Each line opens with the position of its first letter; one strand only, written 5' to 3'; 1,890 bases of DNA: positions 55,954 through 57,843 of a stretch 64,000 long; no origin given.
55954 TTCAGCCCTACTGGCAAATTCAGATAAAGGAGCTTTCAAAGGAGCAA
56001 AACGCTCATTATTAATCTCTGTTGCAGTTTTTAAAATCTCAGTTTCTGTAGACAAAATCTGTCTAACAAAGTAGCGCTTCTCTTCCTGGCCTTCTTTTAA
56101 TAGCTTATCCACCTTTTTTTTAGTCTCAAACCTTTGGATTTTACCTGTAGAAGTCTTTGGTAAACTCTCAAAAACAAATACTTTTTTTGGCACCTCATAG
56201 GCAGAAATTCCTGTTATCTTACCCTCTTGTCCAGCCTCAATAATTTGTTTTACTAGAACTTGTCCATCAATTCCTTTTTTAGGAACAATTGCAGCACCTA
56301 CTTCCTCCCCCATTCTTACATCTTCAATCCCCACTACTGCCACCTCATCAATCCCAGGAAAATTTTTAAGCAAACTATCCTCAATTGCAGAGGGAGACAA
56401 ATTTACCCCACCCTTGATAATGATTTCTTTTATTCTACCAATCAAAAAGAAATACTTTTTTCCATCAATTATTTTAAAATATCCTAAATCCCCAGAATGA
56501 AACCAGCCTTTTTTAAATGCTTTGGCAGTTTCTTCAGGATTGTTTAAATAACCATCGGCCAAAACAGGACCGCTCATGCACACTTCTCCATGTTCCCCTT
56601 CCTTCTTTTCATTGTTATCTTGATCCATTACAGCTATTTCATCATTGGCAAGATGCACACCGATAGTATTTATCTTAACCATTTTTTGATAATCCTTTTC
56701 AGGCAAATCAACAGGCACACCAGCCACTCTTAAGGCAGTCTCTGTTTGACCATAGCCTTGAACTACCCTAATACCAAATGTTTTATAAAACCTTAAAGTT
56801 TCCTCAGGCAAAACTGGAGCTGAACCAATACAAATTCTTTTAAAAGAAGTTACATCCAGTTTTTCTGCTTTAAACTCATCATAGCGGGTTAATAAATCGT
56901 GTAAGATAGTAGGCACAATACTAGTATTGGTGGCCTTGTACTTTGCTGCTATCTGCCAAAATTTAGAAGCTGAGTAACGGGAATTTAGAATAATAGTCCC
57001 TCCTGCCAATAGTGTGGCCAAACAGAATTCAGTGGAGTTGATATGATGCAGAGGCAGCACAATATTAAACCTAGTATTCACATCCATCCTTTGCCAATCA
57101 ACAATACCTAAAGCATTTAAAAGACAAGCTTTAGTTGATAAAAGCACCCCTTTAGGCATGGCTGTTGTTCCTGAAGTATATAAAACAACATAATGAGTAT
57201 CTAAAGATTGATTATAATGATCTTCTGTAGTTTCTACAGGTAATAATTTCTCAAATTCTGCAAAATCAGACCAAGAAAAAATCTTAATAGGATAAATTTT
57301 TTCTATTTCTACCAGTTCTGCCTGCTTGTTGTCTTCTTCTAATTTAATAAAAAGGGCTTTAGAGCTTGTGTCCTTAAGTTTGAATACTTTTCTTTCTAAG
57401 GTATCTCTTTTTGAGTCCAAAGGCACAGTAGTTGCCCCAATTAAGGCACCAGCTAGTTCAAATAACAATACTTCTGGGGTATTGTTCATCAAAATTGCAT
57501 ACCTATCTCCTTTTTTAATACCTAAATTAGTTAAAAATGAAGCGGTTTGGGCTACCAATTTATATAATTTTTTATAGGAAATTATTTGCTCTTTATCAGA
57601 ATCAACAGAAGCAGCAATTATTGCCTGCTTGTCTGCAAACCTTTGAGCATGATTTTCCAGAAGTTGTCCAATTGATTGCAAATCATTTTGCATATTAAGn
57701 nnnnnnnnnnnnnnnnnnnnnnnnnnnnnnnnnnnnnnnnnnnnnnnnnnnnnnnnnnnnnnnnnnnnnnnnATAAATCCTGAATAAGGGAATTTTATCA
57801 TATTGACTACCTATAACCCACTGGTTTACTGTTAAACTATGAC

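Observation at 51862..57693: tdh-kbl operon converging on a nucleotidyltransferase-LbH protein and an acyl-adenylate ligase with a C-terminal add-on domain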

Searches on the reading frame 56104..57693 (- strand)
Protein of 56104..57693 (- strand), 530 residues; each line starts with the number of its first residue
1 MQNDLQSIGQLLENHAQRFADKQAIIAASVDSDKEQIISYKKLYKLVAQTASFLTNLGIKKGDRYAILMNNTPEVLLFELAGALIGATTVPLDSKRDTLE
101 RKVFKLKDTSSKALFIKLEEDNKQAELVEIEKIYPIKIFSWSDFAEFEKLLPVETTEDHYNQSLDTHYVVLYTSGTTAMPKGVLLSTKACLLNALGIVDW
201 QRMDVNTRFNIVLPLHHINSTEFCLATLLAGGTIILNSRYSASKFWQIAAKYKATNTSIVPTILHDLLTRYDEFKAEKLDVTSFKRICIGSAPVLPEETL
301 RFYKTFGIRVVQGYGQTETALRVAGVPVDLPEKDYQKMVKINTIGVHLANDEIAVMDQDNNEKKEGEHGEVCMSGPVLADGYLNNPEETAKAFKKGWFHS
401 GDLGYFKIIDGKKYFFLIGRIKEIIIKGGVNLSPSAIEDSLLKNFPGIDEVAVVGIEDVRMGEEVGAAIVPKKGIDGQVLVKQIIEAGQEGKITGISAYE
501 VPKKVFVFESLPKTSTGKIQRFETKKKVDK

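Call 46: search_solved_structures(query=window:56104-57693:-, max_evalue=1e-50, show_alignments=3)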
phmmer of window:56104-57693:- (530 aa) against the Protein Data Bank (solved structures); distinct sequences matched with E-value up to 1e-50: 5.
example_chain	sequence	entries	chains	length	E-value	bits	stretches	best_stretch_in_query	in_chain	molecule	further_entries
5ie0_A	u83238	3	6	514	8.5e-66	225.9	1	6-521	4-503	Oxalate--CoA ligase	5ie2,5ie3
6qjz_A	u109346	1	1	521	2.4e-60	207.9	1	12-521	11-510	oxalyl CoA-synthetase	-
3r44_A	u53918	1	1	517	1.9e-57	198.4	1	5-522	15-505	fatty acyl CoA synthetase FADD13 (FATTY-ACYL-CoA SYNTHETASE)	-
8weu_A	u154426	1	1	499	4.6e-52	180.6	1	38-527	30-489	Fatty-acyl-CoA synthase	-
8wev_A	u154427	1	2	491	4.6e-52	180.6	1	38-527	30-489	Feruloyl-CoA Synthetase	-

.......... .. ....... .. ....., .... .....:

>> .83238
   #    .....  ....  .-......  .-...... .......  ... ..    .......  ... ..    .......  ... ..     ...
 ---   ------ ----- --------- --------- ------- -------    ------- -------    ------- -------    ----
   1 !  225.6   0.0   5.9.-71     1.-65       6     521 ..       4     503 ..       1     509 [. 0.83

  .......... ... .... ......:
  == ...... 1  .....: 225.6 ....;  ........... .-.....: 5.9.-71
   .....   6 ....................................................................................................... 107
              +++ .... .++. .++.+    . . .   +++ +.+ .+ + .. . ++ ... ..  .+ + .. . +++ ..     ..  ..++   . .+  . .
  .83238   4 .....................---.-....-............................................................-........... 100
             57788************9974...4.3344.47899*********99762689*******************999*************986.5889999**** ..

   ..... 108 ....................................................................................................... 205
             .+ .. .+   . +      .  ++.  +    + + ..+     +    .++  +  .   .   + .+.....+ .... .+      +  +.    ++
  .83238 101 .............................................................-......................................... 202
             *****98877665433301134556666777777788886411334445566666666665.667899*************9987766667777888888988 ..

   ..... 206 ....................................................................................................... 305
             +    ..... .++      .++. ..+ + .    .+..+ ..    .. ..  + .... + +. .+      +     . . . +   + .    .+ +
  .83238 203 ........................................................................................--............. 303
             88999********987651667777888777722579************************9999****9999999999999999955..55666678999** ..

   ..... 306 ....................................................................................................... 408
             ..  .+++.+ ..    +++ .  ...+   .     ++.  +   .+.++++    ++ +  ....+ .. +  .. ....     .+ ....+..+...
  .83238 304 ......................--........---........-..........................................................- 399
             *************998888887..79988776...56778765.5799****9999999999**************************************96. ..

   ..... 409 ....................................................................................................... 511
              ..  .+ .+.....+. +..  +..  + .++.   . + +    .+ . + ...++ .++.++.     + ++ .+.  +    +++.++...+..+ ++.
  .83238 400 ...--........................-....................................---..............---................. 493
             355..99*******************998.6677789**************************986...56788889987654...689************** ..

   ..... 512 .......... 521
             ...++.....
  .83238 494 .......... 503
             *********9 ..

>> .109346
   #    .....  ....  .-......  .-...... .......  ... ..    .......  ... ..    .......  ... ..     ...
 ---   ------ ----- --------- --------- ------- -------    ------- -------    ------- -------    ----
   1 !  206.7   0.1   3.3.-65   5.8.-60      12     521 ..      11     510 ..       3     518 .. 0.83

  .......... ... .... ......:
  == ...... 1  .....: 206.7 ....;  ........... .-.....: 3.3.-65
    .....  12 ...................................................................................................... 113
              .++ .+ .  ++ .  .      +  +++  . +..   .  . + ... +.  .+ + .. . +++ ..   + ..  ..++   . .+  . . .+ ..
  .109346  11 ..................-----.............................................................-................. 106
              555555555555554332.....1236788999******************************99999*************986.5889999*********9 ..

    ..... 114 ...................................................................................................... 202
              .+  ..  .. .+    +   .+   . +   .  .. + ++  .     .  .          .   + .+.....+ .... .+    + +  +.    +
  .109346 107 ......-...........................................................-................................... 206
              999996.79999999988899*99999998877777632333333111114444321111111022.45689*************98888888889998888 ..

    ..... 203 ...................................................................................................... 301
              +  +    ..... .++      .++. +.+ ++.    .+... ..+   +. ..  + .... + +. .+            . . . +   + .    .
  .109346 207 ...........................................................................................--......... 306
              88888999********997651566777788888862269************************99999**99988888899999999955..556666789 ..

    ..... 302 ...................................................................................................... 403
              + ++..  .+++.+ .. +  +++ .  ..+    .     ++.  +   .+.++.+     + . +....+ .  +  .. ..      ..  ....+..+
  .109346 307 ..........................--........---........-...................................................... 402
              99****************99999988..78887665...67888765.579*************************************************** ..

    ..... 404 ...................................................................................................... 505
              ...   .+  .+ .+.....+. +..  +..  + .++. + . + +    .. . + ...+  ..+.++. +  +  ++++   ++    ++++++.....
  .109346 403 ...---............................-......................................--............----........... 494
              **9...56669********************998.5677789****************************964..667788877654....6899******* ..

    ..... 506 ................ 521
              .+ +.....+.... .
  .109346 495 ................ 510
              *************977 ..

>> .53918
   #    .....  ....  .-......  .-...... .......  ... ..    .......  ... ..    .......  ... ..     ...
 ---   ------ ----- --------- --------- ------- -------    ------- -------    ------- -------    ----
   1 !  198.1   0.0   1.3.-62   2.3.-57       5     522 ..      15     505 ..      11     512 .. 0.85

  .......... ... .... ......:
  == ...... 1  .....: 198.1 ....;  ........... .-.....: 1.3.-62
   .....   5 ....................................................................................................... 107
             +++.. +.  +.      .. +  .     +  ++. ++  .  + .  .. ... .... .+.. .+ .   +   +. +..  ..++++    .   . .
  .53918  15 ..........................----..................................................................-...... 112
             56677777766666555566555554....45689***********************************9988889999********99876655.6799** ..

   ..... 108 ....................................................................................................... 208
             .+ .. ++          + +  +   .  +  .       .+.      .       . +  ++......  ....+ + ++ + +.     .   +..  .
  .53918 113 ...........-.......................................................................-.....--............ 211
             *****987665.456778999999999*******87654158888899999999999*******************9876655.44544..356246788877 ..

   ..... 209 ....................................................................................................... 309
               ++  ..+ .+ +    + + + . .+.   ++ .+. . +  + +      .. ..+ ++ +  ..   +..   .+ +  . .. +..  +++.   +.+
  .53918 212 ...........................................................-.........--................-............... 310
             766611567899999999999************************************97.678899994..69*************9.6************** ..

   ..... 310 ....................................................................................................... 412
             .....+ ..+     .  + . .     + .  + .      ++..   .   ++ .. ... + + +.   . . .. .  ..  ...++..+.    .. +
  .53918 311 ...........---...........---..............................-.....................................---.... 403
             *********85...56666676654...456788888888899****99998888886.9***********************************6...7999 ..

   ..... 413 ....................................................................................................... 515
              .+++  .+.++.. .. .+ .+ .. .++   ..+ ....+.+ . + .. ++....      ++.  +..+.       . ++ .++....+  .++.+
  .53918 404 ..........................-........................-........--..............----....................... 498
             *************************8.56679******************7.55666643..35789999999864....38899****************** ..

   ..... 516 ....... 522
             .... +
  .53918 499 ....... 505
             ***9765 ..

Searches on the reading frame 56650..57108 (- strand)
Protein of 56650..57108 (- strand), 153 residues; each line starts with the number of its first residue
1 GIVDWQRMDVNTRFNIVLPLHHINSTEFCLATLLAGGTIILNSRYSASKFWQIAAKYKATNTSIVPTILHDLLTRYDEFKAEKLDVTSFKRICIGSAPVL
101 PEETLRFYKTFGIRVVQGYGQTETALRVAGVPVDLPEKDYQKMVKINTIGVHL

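Call 74: search_solved_structures(query=window:56650-57108:-, max_evalue=0.00001, show_alignments=5)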
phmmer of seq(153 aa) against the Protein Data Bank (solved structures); distinct sequences matched with E-value up to 0.00001: 21.
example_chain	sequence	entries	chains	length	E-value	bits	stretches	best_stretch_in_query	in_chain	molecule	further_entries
3t5b_A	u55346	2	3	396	9e-10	41.9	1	8-124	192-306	PROBABLE CHAIN-FATTY-ACID-CoA LIGASE FADD13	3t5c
5zrn_A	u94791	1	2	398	9.1e-10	41.9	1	8-124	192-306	Long-chain-fatty-acid--CoA ligase FadD13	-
3r44_A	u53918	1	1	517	1.5e-09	41.2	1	8-124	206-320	fatty acyl CoA synthetase FADD13 (FATTY-ACYL-CoA SYNTHETASE)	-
5ie0_A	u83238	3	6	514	2e-09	40.8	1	15-137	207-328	Oxalate--CoA ligase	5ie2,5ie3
8wev_A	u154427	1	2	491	8e-09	38.8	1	13-127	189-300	Feruloyl-CoA Synthetase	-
8weu_A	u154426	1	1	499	8.1e-09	38.8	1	13-127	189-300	Fatty-acyl-CoA synthase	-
6qjz_A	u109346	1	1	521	1.6e-08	37.8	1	15-132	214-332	oxalyl CoA-synthetase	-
8ivi_A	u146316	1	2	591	2.1e-08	37.5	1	4-128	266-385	Medium/long-chain-fatty-acid--CoA ligase FadD8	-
6sq8_A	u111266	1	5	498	7.2e-08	35.7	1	13-136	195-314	Fatty acid CoA ligase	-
6h1b_A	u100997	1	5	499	7.3e-08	35.7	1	13-136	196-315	Fatty acid CoA ligase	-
2d1t_A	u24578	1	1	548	2e-07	34.3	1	12-130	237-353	Luciferin 4-monooxygenase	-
6k4c_A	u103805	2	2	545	8.7e-07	32.2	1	12-130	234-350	Ancestral luciferase AncLamp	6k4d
2d1q_A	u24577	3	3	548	1e-06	32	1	12-130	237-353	Luciferin 4-monooxygenase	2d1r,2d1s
5kyv_A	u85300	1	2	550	2.2e-06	30.9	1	12-129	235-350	Luciferin 4-monooxygenase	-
5x8f_A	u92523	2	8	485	2.3e-06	30.8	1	12-131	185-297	2-succinylbenzoate--CoA ligase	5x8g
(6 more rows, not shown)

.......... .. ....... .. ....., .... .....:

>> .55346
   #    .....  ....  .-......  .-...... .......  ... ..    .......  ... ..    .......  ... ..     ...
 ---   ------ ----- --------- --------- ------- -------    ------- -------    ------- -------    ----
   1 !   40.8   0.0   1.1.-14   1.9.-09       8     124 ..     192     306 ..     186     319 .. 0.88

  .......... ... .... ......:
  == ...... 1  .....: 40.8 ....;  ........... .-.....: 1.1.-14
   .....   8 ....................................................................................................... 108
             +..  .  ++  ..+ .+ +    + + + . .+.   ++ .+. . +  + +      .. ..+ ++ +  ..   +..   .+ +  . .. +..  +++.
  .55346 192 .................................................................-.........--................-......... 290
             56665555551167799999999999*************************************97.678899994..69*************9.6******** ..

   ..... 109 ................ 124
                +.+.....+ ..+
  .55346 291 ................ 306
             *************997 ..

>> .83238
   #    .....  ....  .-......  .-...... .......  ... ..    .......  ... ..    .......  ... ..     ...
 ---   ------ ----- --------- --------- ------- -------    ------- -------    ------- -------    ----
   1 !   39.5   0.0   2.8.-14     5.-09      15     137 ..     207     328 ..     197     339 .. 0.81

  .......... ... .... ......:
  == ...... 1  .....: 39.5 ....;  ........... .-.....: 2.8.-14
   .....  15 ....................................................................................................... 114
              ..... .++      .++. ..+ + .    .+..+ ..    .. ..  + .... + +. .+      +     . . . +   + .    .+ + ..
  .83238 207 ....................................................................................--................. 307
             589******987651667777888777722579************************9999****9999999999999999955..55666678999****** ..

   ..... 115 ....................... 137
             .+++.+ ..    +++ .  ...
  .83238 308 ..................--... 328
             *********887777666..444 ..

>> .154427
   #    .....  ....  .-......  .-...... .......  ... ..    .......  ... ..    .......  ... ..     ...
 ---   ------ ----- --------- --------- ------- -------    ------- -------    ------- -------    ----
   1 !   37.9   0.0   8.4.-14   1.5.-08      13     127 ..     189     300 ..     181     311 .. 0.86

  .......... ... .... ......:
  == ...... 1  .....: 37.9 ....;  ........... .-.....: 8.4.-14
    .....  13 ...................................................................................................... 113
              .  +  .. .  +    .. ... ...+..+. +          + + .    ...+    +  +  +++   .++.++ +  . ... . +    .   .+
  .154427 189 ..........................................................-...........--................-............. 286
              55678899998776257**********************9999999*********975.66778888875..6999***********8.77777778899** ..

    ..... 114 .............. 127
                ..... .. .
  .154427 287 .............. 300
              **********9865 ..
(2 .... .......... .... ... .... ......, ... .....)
